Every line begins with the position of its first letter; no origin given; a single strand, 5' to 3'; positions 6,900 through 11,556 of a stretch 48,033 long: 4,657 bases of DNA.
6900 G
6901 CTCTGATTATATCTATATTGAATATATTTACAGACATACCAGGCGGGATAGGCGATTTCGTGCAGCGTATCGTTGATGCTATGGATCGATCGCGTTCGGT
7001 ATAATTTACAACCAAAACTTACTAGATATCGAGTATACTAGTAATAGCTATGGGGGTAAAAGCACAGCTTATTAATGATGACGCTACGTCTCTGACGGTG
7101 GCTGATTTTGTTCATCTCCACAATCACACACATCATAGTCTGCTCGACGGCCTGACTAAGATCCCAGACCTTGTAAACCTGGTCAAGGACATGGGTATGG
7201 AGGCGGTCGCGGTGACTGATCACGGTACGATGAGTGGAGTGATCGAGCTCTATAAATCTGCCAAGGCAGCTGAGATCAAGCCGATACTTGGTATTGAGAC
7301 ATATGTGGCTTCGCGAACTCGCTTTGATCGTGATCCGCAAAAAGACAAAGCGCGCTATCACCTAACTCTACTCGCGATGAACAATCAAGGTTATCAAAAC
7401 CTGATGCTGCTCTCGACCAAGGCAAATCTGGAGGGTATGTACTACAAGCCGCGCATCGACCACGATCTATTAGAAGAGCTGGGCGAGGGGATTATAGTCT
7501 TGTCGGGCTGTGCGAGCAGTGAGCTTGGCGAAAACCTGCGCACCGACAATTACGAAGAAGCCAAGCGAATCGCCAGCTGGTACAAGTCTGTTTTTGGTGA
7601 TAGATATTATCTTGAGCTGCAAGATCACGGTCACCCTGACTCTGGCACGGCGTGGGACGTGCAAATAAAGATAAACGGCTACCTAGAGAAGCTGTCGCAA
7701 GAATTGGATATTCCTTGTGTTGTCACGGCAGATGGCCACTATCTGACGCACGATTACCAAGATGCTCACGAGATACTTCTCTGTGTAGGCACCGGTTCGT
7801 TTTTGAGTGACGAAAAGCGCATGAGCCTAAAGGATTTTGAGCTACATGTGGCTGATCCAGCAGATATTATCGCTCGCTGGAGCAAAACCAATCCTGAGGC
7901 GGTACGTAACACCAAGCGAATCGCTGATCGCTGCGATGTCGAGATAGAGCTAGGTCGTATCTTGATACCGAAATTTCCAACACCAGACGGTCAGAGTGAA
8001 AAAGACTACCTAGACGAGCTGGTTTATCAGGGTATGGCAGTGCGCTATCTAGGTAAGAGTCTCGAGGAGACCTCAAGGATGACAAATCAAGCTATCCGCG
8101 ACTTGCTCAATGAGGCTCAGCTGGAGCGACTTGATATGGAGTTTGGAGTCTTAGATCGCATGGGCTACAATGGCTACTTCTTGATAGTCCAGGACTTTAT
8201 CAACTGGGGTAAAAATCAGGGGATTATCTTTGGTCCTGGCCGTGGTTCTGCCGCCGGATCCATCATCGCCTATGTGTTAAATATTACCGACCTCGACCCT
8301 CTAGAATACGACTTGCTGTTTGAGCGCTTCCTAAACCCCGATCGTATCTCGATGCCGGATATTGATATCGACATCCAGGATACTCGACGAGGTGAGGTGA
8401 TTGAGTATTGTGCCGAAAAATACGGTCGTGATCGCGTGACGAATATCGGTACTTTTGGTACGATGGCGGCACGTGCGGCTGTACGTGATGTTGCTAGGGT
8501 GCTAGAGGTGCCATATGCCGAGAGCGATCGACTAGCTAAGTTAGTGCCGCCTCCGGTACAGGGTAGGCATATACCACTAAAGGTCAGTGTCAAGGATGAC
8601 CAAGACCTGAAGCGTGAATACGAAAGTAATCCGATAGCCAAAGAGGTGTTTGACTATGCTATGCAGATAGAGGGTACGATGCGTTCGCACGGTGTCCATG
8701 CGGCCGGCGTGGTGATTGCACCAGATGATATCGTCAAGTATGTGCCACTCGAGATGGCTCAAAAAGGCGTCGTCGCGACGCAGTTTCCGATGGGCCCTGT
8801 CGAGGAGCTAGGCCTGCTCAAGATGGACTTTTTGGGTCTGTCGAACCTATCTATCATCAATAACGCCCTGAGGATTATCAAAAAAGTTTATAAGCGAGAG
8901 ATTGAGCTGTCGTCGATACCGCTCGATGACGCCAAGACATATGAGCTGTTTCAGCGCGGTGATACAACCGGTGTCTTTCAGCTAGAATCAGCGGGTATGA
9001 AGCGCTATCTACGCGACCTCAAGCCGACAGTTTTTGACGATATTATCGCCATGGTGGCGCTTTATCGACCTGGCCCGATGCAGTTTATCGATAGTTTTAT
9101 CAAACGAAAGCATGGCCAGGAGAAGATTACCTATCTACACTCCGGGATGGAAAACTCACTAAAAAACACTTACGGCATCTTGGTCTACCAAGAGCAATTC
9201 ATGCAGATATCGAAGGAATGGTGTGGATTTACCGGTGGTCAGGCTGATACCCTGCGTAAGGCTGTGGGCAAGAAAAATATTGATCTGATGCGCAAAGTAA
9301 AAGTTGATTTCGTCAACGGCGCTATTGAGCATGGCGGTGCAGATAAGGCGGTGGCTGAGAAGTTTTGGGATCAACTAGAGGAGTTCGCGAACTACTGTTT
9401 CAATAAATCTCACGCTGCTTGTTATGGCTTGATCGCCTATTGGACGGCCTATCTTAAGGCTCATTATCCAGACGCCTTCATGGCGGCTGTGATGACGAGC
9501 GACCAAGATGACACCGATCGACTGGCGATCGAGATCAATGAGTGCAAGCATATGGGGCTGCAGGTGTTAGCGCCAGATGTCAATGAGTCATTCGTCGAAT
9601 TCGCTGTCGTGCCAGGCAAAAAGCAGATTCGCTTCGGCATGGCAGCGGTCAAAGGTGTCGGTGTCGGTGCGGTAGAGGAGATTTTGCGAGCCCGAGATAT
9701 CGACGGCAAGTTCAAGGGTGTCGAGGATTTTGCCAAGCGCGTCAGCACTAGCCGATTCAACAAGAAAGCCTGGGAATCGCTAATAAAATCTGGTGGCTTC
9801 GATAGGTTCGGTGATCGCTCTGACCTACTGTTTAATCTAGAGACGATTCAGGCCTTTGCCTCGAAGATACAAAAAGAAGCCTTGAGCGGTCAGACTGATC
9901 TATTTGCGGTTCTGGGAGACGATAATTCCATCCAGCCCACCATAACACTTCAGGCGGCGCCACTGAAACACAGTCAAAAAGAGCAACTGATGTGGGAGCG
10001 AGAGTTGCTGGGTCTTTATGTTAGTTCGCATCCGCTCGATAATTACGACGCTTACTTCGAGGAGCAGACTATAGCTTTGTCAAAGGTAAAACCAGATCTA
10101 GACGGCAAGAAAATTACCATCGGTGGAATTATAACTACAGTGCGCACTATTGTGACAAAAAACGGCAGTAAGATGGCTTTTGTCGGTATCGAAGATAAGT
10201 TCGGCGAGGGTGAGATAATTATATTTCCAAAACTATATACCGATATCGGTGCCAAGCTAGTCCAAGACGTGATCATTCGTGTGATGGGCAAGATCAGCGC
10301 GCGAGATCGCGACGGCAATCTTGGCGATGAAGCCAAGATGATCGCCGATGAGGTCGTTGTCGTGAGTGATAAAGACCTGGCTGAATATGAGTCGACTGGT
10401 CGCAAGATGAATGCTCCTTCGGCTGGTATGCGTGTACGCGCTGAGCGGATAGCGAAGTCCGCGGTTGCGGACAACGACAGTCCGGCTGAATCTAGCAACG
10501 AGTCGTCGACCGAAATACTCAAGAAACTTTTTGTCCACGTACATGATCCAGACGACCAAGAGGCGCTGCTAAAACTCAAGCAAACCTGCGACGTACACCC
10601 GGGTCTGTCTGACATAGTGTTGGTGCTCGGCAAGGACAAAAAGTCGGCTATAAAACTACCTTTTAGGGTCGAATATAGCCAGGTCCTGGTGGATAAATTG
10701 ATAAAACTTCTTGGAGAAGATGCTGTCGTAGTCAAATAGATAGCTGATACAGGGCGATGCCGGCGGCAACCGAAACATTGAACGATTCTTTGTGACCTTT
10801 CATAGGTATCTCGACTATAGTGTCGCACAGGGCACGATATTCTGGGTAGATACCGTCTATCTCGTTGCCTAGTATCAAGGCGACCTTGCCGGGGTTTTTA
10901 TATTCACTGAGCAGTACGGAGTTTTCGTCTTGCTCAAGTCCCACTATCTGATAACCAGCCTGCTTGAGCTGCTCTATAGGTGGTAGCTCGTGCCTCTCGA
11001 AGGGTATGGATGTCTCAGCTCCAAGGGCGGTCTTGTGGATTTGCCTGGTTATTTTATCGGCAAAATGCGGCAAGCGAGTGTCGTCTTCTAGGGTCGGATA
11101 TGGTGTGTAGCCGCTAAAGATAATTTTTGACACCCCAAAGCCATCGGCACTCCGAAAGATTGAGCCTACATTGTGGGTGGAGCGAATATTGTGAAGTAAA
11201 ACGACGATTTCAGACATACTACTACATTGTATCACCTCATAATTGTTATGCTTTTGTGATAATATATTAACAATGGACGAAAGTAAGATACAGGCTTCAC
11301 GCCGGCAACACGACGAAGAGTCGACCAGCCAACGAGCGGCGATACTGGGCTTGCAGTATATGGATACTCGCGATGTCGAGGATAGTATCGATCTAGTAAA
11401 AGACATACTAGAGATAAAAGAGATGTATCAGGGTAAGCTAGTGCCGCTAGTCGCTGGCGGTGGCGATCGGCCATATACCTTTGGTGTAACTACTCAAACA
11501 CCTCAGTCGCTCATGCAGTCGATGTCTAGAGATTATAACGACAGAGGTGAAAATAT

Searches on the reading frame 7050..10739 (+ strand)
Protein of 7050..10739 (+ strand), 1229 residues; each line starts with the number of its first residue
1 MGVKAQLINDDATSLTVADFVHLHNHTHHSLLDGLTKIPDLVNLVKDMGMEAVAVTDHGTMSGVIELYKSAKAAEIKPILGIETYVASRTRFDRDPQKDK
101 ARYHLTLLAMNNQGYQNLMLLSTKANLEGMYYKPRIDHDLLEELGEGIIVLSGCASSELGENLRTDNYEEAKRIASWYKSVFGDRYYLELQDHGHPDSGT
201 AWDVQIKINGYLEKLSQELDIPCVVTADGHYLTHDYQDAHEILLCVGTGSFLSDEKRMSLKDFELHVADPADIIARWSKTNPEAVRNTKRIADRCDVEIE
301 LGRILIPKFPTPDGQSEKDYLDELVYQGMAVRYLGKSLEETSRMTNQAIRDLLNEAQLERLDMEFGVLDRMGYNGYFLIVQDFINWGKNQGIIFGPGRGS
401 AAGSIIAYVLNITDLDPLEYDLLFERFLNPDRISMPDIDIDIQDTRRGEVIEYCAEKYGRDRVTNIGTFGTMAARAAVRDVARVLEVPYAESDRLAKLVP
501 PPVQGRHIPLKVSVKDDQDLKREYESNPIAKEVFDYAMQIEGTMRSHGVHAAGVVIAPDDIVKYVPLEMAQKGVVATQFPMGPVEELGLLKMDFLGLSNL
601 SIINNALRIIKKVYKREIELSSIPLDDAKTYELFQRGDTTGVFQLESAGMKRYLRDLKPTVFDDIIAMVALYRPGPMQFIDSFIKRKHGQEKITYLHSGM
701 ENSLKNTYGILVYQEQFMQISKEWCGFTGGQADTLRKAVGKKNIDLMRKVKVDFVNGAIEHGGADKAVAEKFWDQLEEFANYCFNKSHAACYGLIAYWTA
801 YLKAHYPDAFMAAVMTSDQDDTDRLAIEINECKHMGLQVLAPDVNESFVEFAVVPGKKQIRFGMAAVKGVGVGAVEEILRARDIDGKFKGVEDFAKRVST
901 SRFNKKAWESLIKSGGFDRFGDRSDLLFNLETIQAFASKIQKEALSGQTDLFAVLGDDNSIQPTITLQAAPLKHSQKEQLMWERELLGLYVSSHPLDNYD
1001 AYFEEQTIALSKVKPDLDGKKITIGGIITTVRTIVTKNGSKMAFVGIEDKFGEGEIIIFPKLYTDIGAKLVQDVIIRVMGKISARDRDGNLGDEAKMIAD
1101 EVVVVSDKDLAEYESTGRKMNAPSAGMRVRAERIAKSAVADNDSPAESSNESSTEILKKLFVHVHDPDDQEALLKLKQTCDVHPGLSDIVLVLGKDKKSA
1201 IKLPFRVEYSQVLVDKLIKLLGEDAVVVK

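Call 16: search_protein_families(library=ncbifam, proteins=[window:7050-10739:+], max_evalue=1e-8)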
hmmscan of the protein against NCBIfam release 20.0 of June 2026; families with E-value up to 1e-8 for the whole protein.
window:7050-10739:+ (1229 aa): 13 families
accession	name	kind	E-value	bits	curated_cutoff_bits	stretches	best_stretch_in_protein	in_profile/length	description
NF004226.0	PRK05673.1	equivalog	0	1301.4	1002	1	18-1226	4-1143/1146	DNA polymerase III subunit alpha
NF005298.0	PRK06826.1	equivalog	0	1297.9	1260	1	18-1228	3-1150/1151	DNA polymerase III subunit alpha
TIGR00594.1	polc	superfamily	0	1236.2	434.35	1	20-1059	1-1022/1022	DNA polymerase III subunit alpha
NF005617.0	PRK07374.1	equivalog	0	1035.8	1653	1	19-1105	2-1087/1170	DNA polymerase III subunit alpha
NF005377.0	PRK06920.1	equivalog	1.9e-275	916.7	1806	1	19-1089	2-1013/1108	DNA polymerase III subunit alpha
NF007079.0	PRK09532.1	equivalog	3e-213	710.6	1525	1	19-787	2-779/876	DNA polymerase III subunit alpha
NF005516.0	PRK07135.1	equivalog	5.5e-206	686.8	1084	2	279-1064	190-942/974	DNA polymerase III DnaE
NF005582.0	PRK07279.1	equivalog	3.9e-192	640.9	1279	2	222-1103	149-962/1033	DNA polymerase III subunit alpha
NF004550.0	PRK05898.1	equivalog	1e-186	623.1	1182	2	281-962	191-850/971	DNA polymerase III subunit alpha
NF004225.0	PRK05672.1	subfamily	2.4e-178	595.4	939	1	17-1086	3-1019/1047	error-prone DNA polymerase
NF005616.0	PRK07373.1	equivalog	4.4e-76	256.2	646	1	780-1090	34-351/449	DNA polymerase III subunit alpha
NF001688.0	PRK00448.1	equivalog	4.3e-55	186.9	873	2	98-419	610-914/1445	PolC-type DNA polymerase III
TIGR01405.1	polC_Gram_pos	equivalog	4.8e-47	160.3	1043.45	2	98-418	376-678/1211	DNA polymerase III subunit alpha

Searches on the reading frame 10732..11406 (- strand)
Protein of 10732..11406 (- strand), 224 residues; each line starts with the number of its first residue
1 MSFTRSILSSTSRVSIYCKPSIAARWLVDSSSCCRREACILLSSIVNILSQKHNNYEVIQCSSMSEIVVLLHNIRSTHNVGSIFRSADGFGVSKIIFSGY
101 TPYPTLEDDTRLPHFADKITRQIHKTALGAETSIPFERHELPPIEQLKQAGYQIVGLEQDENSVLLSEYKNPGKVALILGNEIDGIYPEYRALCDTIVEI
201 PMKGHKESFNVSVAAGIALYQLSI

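Call 16: search_protein_families(library=ncbifam, proteins=[window:10732-11406:-], max_evalue=1e-8)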
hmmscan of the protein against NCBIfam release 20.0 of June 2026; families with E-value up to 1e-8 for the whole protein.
window:10732-11406:- (224 aa): 6 families
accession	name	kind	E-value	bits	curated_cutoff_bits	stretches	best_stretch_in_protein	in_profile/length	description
TIGR00186.1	rRNA_methyl_3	equivalog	3.7e-28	98.6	160.15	1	56-222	84-236/240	23S rRNA (guanosine(2251)-2'-O)-methyltransferase RlmB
NF008386.0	PRK11181.1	equivalog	4e-18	65.6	366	1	50-221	79-237/244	23S rRNA (guanosine(2251)-2'-O)-methyltransferase RlmB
NF008117.0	PRK10864.1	equivalog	2.2e-15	56.7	267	1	59-219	189-335/344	tRNA/rRNA methyltransferase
NF008295.0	PRK11081.1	equivalog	2.7e-15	56.5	227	1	118-221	55-160/230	tRNA (guanosine(18)-2'-O)-methyltransferase TrmH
NF000477.1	NshR_TsnR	equivalog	1.3e-11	44.4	425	1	64-221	114-259/266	NshR/TsnR family 23S rRNA methyltransferase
TIGR00050.1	rRNA_methyl_1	subfamily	3e-10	40.4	167.15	0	171-222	102-153/233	TrmJ/YjtD family RNA methyltransferase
